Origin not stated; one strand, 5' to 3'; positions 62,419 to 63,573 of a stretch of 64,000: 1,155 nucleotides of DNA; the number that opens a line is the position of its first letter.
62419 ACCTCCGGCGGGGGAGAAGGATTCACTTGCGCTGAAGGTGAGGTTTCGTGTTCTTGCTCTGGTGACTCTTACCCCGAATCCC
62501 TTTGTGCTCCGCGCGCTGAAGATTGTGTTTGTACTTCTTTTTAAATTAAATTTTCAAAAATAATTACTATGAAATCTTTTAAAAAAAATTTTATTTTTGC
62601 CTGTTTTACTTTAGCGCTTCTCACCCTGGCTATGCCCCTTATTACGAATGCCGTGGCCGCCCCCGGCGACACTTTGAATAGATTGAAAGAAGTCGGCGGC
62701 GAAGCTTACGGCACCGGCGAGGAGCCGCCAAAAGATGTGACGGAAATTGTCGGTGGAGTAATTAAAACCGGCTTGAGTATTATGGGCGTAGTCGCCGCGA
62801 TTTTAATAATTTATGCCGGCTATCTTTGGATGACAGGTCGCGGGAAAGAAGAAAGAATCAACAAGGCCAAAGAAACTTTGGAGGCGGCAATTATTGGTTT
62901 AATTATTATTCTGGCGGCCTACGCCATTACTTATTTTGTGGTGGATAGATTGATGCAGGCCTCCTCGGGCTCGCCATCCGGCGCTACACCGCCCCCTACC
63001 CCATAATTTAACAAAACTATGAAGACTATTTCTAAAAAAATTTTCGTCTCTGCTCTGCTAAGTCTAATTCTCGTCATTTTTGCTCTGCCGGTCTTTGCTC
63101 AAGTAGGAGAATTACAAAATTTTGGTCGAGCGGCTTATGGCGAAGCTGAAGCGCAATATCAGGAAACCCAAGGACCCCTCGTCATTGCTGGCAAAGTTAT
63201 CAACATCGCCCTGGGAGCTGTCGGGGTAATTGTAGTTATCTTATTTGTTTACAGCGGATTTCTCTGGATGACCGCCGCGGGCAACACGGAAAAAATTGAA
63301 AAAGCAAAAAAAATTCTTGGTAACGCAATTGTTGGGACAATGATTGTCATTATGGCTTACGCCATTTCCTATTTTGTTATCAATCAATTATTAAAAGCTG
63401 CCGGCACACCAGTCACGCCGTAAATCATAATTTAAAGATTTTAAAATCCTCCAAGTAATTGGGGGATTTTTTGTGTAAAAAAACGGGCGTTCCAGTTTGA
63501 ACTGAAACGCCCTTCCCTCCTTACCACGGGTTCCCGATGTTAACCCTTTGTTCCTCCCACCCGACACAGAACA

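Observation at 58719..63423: Tandem array of nine diversified pilin-like paralogs (conserved two-TM C-terminal core, hypervariable and Cys-rich N-terminal ectodomains)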

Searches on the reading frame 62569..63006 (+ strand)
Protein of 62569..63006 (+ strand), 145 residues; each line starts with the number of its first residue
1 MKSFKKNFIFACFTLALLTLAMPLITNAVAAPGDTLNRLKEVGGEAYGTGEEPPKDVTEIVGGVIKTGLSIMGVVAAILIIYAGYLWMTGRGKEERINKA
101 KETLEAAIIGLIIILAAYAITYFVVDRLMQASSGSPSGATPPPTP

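Call 3: search_protein_families(library=pfam, proteins=[window:62569-63006:+], max_evalue=1)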
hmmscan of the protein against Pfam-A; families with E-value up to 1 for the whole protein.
window:62569-63006:+ (145 aa): 11 families
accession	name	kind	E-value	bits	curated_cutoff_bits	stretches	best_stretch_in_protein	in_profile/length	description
PF18895.5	T4SS_pilin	-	7.9e-08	32.7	26.6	1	70-124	18-71/71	Type IV secretion system pilin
PF04956.18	TrbC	-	0.00083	20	27.9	1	13-120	13-94/98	TrbC/VIRB2 pilin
PF01554.23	MatE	-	0.00088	19.4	24.9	1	50-123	61-134/161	MatE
PF03994.20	DUF350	-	0.0021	18.5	26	1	55-129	34-96/133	Domain of Unknown Function (DUF350)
PF06024.17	Orf78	-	0.022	15.5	29.4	1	106-133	67-94/101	Orf78 (ac78)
PF11346.13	DUF3149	-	0.027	14.5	23.2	1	67-88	9-30/40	Protein of unknown function (DUF3149)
PF06097.16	DUF945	-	0.032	13.8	26.8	1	70-106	6-42/460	Bacterial protein of unknown function (DUF945)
PF04893.22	Yip1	-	0.034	14.5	28.6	1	3-118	92-171/173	Yip1 domain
PF04610.19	TrbL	-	0.064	13.4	25.9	1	77-132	2-56/215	TrbL/VirB6 plasmid conjugal transfer protein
PF05987.18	DUF898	-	0.076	12.5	28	1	54-130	170-246/336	Bacterial protein of unknown function (DUF898)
PF07332.16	Phage_holin_3_6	-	0.11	13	28.4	1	4-105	33-106/116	Putative Actinobacterial Holin-X, holin superfamily III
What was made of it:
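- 62569..63006 (+): Pilin g8 (145 aa), short type with a Ser/Pro/Thr-rich C-terminal tail. It also gives the best TrbC/VirB2 score of the nine, 20 bits (call 3).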

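Call 4: search_protein_families(library=ncbifam, proteins=[window:62569-63006:+], max_evalue=1)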
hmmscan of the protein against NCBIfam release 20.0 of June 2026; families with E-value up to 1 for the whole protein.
window:62569-63006:+ (145 aa): 6 families
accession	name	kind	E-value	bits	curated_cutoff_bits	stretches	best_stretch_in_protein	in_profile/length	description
NF045849.1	ICE_MMCAP2_0565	equivalog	5.4e-08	32.4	40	1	57-125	9-77/80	Mbov_0395 family pilin-like conjugal transfer protein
NF010117.0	PRK13591.1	equivalog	0.037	13.1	238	1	68-125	58-116/307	prenyltransferase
NF045890.1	conj_pls20_p028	equivalog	0.041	12.8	150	0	61-116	58-108/377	pLS20_p028 family conjugation system transmembrane protein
NF045939.1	MHJ_0274_fam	hypoth_equivalog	0.058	13.1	80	1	70-106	5-41/165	MHJ_0274 family protein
NF041560.1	T6SS_Burk_ExIF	subfamily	0.22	11.2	90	1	65-131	129-191/234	putative type VI secretion system effector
NF045937.1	MSC_0624_12TM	equivalog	0.72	8.3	70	1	65-125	243-302/445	MSC_0624 family F1-like ATPase-associated membrane protein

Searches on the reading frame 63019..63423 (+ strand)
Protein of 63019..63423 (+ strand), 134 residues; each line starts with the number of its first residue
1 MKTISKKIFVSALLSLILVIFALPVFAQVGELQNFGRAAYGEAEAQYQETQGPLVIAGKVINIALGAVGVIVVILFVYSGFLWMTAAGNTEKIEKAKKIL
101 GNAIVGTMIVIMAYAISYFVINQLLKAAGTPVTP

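Call 3: search_protein_families(library=pfam, proteins=[window:63019-63423:+], max_evalue=1)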
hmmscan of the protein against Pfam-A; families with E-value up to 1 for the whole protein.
window:63019-63423:+ (134 aa): 7 families
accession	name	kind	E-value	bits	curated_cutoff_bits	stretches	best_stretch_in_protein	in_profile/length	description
PF18895.5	T4SS_pilin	-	3.5e-07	30.6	26.6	1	56-120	8-71/71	Type IV secretion system pilin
PF05987.18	DUF898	-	0.00057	19.5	28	1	5-125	131-245/336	Bacterial protein of unknown function (DUF898)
PF10856.13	DUF2678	-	0.053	13.9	27.8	1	34-100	3-69/118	Protein of unknown function (DUF2678)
PF06024.17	Orf78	-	0.056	14.2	29.4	1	89-123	54-88/101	Orf78 (ac78)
PF02322.20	Cyt_bd_oxida_II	-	0.082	12.7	35.6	1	9-120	118-211/302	Cytochrome bd terminal oxidase subunit II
PF20134.4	DUF6524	-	0.47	10.6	27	1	63-124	60-119/131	Family of unknown function (DUF6524)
PF10854.13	DUF2649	-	0.75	10.6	25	1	67-85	41-59/67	Protein of unknown function (DUF2649)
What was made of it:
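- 63019..63423 (+): Pilin g9 (134 aa), short type and the fastest-evolving core. It is the last gene of the array. PF18895 at 30.6 bits (call 3).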

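Call 4: search_protein_families(library=ncbifam, proteins=[window:63019-63423:+], max_evalue=1)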
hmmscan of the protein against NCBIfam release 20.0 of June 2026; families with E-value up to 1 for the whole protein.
window:63019-63423:+ (134 aa): 4 families
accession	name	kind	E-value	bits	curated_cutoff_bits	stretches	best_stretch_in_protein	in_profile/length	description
NF045849.1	ICE_MMCAP2_0565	equivalog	7.5e-06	25.5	40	1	58-123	14-79/80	Mbov_0395 family pilin-like conjugal transfer protein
NF038363.1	SecM_small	equivalog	0.055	14.3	45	1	2-31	3-32/103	secA translation cis-regulator SecM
NF007968.0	PRK10692.1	equivalog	0.099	13.2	108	1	95-126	4-35/91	stress-induced protein YchH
TIGR02970.1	succ_dehyd_cytB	equivalog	0.14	12.4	52.3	1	68-122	27-81/120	succinate dehydrogenase, cytochrome b556 subunit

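Call 19: find_encoding_contigs(protein=window:63019-63423:+, flank=10000, max_places=6)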
Protein window:63019-63423:+ (134 aa): 2 contigs read that carry it; 1 place shown.
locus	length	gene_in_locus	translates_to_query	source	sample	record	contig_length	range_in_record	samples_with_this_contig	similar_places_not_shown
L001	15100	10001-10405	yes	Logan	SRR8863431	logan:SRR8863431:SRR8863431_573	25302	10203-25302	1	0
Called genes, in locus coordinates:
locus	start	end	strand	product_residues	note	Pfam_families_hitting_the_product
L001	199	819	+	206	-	PF07690:MFS_1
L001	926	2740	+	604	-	PF00009:GTP_EFTU, PF01926:MMR_HSR1 (weak), PF22042:EF-G_D2, PF03144:GTP_EFTU_D2, PF14492:EFG_III (weak), PF00679:EFG_C, PF21018:BipA_C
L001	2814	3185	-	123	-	PF09685:MamF_MmsF (weak)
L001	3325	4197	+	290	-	PF00483:NTP_transferase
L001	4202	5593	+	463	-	PF01547:SBP_bac_1, PF13416:SBP_bac_8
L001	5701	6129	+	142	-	PF18895:T4SS_pilin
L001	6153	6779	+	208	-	PF18895:T4SS_pilin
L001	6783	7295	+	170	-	PF18895:T4SS_pilin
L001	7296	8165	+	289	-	PF18895:T4SS_pilin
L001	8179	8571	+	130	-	PF18895:T4SS_pilin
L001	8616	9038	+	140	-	PF18895:T4SS_pilin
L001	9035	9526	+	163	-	PF18895:T4SS_pilin (weak)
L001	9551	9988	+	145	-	PF18895:T4SS_pilin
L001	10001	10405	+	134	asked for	PF18895:T4SS_pilin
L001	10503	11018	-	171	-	-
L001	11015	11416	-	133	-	-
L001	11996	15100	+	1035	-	?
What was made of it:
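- On Pfam PF18895 T4SS_pilin: Precomputed Pfam on an independent assembly agrees (call 19).
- Tried and rejected: I rejected misassembly because an independent assembly carries them (call 19).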

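Call 21: search_protein_families(library=pfam, proteins=[L001:11996-15100:+, L001:10503-11018:-, L001:11015-11416:-], max_evalue=0.01)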
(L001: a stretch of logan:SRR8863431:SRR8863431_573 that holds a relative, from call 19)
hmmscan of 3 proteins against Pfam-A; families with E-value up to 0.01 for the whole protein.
L001:11996-15100:+ (1035 aa): 5 families
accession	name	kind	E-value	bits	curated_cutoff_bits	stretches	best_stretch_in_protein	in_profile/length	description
PF00562.33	RNA_pol_Rpb2_6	-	5e-126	421.2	23.4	1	641-1026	2-373/373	RNA polymerase Rpb2, domain 6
PF04565.21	RNA_pol_Rpb2_3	-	1.9e-28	98.8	21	1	389-457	1-68/68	RNA polymerase Rpb2, domain 3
PF04561.19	RNA_pol_Rpb2_2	-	4.9e-27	95.3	21.7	1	138-330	2-190/190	RNA polymerase Rpb2, domain 2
PF04563.20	RNA_pol_Rpb2_1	-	2.3e-15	57.1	28.2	1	55-374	37-201/203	RNA polymerase beta subunit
PF10385.14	RNA_pol_Rpb2_45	-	8.4e-13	48.6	28.2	1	518-579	4-66/66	RNA polymerase beta subunit external 1 domain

L001:10503-11018:- (171 aa): 0 families

L001:11015-11416:- (133 aa): 0 families
